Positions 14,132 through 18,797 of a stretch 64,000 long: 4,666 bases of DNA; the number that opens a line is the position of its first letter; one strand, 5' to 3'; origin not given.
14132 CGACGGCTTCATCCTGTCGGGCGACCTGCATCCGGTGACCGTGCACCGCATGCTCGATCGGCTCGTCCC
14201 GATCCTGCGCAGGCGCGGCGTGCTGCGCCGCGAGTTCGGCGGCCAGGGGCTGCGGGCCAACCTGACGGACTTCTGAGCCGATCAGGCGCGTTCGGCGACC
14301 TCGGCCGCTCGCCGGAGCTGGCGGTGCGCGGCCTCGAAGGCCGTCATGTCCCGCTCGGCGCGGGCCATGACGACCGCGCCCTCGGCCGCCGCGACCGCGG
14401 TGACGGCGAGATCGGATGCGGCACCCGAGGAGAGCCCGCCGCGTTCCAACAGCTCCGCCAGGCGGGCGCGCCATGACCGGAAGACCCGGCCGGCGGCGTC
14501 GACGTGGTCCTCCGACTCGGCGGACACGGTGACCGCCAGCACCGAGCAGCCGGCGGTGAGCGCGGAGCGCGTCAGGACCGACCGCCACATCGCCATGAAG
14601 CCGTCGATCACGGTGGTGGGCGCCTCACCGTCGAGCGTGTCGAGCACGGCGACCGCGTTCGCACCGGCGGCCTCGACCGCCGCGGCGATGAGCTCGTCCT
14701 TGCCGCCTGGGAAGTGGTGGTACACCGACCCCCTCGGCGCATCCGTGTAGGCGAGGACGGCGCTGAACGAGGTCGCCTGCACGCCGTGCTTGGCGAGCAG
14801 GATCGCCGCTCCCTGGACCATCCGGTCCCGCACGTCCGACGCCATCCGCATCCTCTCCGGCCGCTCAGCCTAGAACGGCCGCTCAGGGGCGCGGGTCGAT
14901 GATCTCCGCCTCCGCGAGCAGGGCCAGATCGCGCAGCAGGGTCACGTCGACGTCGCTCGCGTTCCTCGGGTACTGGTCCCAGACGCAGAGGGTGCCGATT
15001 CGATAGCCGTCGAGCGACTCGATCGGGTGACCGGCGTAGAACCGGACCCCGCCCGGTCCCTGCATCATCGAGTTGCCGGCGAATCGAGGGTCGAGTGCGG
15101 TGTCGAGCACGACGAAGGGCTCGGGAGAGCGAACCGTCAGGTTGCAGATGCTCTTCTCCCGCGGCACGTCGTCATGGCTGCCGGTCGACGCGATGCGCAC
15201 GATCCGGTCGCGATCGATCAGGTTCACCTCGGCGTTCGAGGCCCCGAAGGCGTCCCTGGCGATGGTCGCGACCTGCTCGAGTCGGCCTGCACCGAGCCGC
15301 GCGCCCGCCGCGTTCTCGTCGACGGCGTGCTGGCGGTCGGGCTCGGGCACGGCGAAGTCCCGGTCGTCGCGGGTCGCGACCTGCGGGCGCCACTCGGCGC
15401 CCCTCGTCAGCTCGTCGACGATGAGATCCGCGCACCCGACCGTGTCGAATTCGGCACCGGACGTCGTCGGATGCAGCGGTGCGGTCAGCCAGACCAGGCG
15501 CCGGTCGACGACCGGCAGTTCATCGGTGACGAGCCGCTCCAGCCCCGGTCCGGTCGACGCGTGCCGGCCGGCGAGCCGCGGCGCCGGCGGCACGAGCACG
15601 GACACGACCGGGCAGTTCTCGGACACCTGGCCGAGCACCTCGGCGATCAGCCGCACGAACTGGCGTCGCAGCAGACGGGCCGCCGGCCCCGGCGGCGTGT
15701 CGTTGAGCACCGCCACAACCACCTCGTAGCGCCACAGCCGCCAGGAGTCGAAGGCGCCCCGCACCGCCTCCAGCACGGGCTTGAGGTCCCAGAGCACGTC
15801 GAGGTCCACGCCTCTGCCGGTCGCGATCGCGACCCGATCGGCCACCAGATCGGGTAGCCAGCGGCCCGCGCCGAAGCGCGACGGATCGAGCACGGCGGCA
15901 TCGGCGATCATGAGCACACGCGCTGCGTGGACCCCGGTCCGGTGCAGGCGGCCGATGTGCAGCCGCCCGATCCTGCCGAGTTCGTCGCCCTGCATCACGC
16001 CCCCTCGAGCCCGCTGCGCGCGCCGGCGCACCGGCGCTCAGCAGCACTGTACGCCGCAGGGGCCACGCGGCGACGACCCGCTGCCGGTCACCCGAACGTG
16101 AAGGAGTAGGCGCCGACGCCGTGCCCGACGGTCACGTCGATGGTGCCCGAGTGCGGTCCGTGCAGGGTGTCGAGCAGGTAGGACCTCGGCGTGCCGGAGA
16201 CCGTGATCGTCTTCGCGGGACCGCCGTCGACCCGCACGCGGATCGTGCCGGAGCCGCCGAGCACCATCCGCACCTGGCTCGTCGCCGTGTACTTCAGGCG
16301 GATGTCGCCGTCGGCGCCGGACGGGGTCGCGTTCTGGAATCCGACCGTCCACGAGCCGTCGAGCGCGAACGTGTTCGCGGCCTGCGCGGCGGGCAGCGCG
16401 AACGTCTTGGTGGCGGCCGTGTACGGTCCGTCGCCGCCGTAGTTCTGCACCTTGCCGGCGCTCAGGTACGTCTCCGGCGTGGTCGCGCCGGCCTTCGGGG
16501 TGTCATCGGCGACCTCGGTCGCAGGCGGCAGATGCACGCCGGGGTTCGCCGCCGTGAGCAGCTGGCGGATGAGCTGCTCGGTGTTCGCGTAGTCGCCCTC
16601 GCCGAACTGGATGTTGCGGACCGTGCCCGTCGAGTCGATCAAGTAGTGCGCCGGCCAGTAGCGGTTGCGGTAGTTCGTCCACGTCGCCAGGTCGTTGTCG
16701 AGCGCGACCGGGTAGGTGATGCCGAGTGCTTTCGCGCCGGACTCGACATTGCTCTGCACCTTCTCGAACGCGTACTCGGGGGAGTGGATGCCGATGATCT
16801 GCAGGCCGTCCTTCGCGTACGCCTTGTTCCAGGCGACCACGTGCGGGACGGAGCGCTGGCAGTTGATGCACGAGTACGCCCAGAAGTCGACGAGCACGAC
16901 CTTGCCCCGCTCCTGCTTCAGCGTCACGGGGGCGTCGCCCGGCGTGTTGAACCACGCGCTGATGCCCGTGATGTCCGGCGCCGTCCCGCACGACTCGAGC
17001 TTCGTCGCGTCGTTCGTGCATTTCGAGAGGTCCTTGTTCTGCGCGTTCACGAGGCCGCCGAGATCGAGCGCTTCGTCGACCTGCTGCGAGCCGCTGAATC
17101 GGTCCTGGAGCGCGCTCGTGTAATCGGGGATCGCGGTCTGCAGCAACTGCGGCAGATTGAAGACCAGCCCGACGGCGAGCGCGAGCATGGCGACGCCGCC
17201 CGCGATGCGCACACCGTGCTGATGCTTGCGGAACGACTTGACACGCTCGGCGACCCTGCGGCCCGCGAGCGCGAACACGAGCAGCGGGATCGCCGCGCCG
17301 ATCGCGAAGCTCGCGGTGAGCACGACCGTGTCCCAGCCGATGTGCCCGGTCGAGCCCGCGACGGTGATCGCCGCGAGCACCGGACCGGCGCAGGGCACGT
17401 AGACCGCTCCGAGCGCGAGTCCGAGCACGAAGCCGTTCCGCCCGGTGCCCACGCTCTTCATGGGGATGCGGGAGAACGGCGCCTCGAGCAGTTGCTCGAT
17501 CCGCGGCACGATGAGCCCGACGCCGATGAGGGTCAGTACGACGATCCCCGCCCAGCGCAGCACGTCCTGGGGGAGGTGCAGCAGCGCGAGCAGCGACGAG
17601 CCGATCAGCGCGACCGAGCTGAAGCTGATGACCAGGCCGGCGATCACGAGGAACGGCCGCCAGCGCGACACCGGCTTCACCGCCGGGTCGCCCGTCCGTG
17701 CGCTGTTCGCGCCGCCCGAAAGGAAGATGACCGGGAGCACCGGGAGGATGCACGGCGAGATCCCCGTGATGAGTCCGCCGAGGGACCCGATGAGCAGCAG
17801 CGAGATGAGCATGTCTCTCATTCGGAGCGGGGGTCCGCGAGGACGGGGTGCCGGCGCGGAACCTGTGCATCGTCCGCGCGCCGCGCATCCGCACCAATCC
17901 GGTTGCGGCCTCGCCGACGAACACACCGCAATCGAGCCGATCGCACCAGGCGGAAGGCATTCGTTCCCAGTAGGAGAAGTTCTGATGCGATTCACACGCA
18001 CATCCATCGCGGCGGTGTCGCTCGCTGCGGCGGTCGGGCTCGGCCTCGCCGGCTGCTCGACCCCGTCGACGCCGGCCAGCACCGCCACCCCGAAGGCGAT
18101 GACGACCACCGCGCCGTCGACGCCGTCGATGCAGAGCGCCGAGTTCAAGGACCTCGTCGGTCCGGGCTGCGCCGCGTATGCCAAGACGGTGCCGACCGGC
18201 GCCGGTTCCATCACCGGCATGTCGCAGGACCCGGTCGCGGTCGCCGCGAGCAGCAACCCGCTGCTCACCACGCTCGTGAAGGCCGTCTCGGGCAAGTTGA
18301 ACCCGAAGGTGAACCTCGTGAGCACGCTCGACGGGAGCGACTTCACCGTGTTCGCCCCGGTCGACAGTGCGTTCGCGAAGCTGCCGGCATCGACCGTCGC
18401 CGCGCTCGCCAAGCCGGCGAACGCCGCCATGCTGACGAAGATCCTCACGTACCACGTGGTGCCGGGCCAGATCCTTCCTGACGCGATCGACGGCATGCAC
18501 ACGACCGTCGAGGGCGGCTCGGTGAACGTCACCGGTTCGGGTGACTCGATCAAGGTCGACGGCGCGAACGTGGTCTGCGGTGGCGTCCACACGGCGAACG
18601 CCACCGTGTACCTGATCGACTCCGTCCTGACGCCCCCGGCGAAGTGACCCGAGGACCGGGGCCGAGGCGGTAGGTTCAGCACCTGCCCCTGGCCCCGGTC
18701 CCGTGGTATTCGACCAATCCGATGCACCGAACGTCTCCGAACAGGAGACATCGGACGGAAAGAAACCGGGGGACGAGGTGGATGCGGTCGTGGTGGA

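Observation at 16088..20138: Compact SigK / RskA / fasciclin (MPT70/83-like) / DipZ cluster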

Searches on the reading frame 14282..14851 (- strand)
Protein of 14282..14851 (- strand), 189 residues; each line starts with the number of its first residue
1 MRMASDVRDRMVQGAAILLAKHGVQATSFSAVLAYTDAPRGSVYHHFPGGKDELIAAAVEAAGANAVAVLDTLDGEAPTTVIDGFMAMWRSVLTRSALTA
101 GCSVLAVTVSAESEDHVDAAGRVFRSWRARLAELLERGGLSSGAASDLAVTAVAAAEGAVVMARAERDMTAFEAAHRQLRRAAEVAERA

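Call 63: search_protein_families(library=pfam, proteins=[window:14282-14851:-], max_evalue=0.001)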
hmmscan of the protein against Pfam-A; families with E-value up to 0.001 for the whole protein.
window:14282-14851:- (189 aa): 3 families
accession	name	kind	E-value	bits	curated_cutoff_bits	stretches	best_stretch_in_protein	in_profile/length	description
PF21993.1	TetR_C_13_2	-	6.3e-20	71.8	27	1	78-178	1-103/103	Transcriptional regulator LmrA/YxaF-like, C-terminal domain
PF00440.29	TetR_N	-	3.9e-08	33.4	24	1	14-58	4-47/47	Bacterial regulatory proteins, tetR family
PF16925.10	TetR_C_13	-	8.8e-08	33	27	1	83-178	6-108/109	Tetracyclin repressor-like, C-terminal domain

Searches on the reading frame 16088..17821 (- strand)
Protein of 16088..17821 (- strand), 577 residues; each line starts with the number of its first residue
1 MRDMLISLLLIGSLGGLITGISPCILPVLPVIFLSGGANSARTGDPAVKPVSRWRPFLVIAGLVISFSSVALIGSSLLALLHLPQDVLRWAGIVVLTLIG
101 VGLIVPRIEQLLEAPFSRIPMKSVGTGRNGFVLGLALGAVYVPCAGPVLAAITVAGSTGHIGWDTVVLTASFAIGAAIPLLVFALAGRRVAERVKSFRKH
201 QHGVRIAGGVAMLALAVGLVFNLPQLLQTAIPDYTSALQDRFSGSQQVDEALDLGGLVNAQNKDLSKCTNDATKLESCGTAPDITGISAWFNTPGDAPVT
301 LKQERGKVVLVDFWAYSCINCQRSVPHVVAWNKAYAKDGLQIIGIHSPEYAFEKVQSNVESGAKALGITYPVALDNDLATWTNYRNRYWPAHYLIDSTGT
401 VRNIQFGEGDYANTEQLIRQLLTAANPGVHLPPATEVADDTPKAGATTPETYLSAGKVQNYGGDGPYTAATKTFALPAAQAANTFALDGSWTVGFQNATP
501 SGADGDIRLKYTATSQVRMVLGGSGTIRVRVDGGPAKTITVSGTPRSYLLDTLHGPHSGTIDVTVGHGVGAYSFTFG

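Call 7: search_protein_families(library=pfam, proteins=[window:16088-17821:-], max_evalue=0.01)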
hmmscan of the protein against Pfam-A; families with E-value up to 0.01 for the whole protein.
window:16088-17821:- (577 aa): 5 families
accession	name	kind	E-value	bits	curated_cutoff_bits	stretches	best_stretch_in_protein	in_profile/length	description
PF17991.7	Thioredoxin_10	-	8.1e-32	111.2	27.1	1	448-577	1-142/142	Thioredoxin like C-terminal domain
PF02683.22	DsbD_TM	-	1.9e-18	67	27.1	1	10-220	5-215/219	Cytochrome C biogenesis protein transmembrane domain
PF00578.27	AhpC-TSA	-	4.7e-12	46.4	26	1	296-403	15-123/124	AhpC/TSA family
PF08534.16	Redoxin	-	1.2e-10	41.8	26.6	1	281-410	6-137/148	Redoxin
PF13905.12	Thioredoxin_8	-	7.1e-08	33.1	27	1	306-401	1-94/94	Thioredoxin-like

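Call 8: search_protein_families(library=ncbifam, proteins=[window:16088-17821:-], max_evalue=0.01)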
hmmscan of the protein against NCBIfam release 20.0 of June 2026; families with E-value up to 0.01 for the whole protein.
window:16088-17821:- (577 aa): 10 families
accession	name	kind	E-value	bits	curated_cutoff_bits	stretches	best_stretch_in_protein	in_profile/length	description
NF002854.0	PRK03147.1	subfamily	1.6e-14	54.2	170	1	298-422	54-169/176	thiol-disulfide oxidoreductase ResA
NF010625.0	PRK14018.1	equivalog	6e-07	28.3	522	1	268-420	22-171/521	bifunctional peptide-methionine (S)-S-oxide reductase MsrA/peptide-methionine (R)-S-oxide reductase MsrB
NF041202.1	StoA_CxxC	exception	1.6e-06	28.1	210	1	304-407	50-150/163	endospore biogenesis thiol-disulfide oxidoreductase StoA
NF045694.1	seleno_TsoB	exception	5.3e-05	21.5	805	1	5-192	182-364/572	rhodanese/DsbD fusion-like selenoprotein TsoB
NF047696.1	ThlDiSintTplARhiz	equivalog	0.00012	21.9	230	1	291-346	82-137/219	thiol:disulfide interchange protein TlpA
NF001419.0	PRK00293.1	subfamily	0.00015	20.5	330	1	14-322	177-493/574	protein-disulfide reductase DsbD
NF047697.1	ThioredTrxAClost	equivalog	0.00016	21.8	140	1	305-337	16-48/105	thioredoxin TrxA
NF033782.1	lipoprot_Omp28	subfamily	0.0016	17.7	150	1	305-356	36-88/264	Omp28 family outer membrane lipoprotein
TIGR00385.1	dsbE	subfamily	0.0022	17.6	123.15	1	304-407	61-156/173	DsbE family thiol:disulfide interchange protein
TIGR01068.1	thioredoxin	equivalog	0.0038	17.4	96.8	1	304-336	12-44/101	thioredoxin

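Call 35: find_related_loci(query=window:16088-17812:-, collection=metagenome_contigs, flank=4000)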
Query window:16088-17812:- (574 aa) in metagenome_contigs; peptide patterns used: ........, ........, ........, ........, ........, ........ (x = any residue, [..] = any of these).
600 stretches matched a pattern (row limit reached: there are more); 531 encode a relative of the query (tblastn E <= 1e-3); the best 80 are kept; 80 distinct loci.
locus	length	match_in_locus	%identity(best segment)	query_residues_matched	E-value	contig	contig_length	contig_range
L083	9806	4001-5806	68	1-574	0e+0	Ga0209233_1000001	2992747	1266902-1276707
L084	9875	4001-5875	65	1-574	0e+0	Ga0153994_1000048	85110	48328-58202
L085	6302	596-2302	69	2-573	0e+0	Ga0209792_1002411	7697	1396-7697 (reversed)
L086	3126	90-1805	69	2-574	0e+0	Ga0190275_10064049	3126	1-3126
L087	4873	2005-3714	69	2-574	0e+0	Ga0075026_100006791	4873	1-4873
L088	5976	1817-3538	67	1-574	0e+0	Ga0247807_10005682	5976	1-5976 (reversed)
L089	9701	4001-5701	70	1-574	0e+0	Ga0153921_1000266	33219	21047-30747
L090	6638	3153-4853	70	1-574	0e+0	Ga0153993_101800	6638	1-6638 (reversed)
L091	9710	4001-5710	69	2-574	0e+0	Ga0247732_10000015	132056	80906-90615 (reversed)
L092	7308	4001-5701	70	1-574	0e+0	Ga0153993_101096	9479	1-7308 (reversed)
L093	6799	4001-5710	68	2-574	0e+0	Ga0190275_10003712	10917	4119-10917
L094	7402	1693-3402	68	2-574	0e+0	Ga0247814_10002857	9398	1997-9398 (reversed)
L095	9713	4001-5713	68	1-574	0e+0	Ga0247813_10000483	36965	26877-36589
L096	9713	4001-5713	67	1-574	0e+0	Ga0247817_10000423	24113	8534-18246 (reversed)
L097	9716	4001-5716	68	2-574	0e+0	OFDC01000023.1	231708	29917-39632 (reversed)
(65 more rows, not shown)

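Call 41: search_solved_structures(query=window:16088-17821:-, max_evalue=0.00001, show_alignments=1)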
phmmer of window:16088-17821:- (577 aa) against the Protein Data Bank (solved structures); distinct sequences matched with E-value up to 0.00001: 24.
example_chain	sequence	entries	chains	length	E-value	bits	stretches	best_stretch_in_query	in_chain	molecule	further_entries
2hyx_A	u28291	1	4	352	2.4e-121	409.3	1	243-577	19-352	Protein dipZ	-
5cyy_A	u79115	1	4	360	1.7e-120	406.6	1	239-577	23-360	Protein DipZ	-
6gc1_A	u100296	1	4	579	1.8e-17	66.4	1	282-409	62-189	NHL repeat-containing protein 2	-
2b5x_A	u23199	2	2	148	2.1e-16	62.9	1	281-422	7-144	YkuV protein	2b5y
7djj_A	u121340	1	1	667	3.7e-16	62.1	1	278-425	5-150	Protein SUPPRESSOR OF QUENCHING 1, chloroplastic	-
7djk_A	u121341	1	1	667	4.5e-14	55.2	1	278-425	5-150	Protein SUPPRESSOR OF QUENCHING 1, chloroplastic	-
2yp6_A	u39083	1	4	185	3.3e-09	39.1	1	297-419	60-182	THIOREDOXIN FAMILY PROTEIN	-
4hqz_A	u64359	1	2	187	3.5e-09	39.1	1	297-419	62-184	Thioredoxin family protein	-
2l5o_A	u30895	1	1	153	1.9e-08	36.6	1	303-417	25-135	Putative thioredoxin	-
3c73_A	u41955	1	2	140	7.1e-08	34.7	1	299-428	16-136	Thiol-disulfide oxidoreductase resA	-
3c71_A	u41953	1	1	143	7.4e-08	34.7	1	299-428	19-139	Thiol-disulfide oxidoreductase resA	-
1st9_A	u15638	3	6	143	1.9e-07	33.3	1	299-428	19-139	Thiol-disulfide oxidoreductase resA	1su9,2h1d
2h1b_A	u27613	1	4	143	1.9e-07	33.3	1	299-428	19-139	Thiol-disulfide oxidoreductase resA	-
2f9s_A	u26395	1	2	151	2.1e-07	33.1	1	299-428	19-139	Thiol-disulfide oxidoreductase resA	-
3kcm_A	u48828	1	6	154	2.2e-07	33.1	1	291-428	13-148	Thioredoxin family protein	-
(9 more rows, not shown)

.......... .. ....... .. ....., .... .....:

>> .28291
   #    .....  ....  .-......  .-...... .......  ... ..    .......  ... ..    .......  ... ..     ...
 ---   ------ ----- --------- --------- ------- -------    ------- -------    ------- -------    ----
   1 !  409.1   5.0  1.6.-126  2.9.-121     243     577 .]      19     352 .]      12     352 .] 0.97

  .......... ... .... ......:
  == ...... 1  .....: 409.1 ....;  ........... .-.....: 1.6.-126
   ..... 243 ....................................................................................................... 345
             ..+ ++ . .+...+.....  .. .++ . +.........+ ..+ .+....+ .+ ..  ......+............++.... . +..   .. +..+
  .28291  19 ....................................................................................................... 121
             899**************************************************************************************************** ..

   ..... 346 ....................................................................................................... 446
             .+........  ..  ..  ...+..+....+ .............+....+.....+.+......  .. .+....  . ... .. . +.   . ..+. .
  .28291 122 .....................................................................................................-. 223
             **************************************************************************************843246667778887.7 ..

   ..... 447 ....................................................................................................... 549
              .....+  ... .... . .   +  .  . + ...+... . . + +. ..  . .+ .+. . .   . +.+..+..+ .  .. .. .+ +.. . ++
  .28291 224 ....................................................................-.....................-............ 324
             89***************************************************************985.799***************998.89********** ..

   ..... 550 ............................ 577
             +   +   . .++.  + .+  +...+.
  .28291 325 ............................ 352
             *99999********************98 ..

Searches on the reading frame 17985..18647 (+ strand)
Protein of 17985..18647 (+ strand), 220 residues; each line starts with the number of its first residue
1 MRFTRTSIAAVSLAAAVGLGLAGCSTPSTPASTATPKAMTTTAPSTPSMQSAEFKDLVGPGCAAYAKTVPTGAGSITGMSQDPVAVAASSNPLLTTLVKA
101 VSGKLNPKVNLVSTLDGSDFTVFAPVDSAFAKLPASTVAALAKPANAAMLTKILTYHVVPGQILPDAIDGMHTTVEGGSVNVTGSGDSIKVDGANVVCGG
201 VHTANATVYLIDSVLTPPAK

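Call 7: search_protein_families(library=pfam, proteins=[window:17985-18647:+], max_evalue=0.01)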
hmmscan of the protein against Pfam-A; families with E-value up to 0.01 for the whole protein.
window:17985-18647:+ (220 aa): 1 family
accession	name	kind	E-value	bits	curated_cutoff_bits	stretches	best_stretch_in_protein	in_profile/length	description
PF02469.27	Fasciclin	-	3e-26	92.5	22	1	94-217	3-123/123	Fasciclin domain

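Call 8: search_protein_families(library=ncbifam, proteins=[window:17985-18647:+], max_evalue=0.01)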
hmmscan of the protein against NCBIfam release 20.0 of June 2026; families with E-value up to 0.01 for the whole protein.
window:17985-18647:+ (220 aa): 0 families

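Call 42: search_solved_structures(query=window:17985-18647:+, max_evalue=0.001, show_alignments=1)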
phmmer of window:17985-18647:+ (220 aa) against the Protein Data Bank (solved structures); distinct sequences matched with E-value up to 0.001: 16.
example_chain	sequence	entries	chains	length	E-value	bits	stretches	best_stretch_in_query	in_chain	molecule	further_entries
1nyo_A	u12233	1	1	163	3.5e-59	203.6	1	56-219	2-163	Immunogenic protein MPT70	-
5nv6_A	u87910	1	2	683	1e-22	84.6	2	118-216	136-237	Transforming growth factor-beta-induced protein ig-h3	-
1w7d_A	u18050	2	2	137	1.2e-22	84.4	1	109-218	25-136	BETA-IG-H3/FASCICLIN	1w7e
7asg_A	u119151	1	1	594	7.4e-21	78.6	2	118-216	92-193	Transforming growth factor-beta-induced protein ig-h3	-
7as7_A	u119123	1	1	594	1e-20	78.1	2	118-216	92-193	Transforming growth factor-beta-induced protein ig-h3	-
7asc_A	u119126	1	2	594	2.3e-20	77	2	118-216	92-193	Transforming growth factor-beta-induced protein ig-h3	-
5yjh_A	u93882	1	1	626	2.2e-18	70.5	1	118-218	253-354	Periostin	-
5yjg_A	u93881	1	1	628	2.3e-18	70.5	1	118-218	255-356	Periostin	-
6tjv_Q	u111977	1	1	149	3.9e-13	53.4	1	90-215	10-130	Tll0220 protein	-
2mxa_A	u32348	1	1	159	4.8e-13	53.1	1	90-215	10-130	NDH-1 complex sensory subunit CupS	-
6kgx_bH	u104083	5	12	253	5.6e-08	36.5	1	116-218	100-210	LRC6 | FAS1 domain-containing protein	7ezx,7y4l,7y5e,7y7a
9wm8_A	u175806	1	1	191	9.6e-08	35.8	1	85-219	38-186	AstaP-pink1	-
22iy_A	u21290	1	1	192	1e-07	35.7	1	85-219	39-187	Astaxanthin-binding pink protein of fasciclin family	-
5y6p_A1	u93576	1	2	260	1.1e-06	32.3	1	87-219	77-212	LRC6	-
9oek_A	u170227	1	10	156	0.00013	25.5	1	111-219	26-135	Transforming growth factor-beta-induced protein ig-h3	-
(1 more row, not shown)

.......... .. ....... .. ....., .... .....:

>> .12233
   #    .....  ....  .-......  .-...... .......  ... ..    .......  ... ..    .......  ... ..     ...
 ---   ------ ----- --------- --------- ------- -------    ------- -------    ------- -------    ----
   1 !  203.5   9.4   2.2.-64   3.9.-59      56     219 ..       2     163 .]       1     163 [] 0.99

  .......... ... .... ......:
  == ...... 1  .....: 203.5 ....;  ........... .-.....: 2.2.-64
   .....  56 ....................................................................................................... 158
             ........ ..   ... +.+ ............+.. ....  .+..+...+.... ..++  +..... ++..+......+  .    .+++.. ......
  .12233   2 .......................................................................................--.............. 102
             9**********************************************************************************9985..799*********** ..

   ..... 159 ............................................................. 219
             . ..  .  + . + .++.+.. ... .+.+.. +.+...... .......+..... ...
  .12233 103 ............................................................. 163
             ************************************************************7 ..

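Call 48: list_cluster_members(proteins=[P0001, window:17985-18647:+, window:16088-17821:-])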
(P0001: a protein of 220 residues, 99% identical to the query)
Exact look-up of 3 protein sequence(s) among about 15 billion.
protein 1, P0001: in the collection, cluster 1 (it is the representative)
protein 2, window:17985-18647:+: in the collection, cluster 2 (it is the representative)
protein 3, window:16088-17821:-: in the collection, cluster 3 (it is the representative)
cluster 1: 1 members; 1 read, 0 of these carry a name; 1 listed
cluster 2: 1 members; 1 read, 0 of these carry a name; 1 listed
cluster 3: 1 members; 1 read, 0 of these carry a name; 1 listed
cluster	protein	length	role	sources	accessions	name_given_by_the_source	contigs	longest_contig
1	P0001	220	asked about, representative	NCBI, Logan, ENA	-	-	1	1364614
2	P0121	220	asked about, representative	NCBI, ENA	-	-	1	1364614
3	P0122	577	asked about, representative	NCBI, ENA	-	-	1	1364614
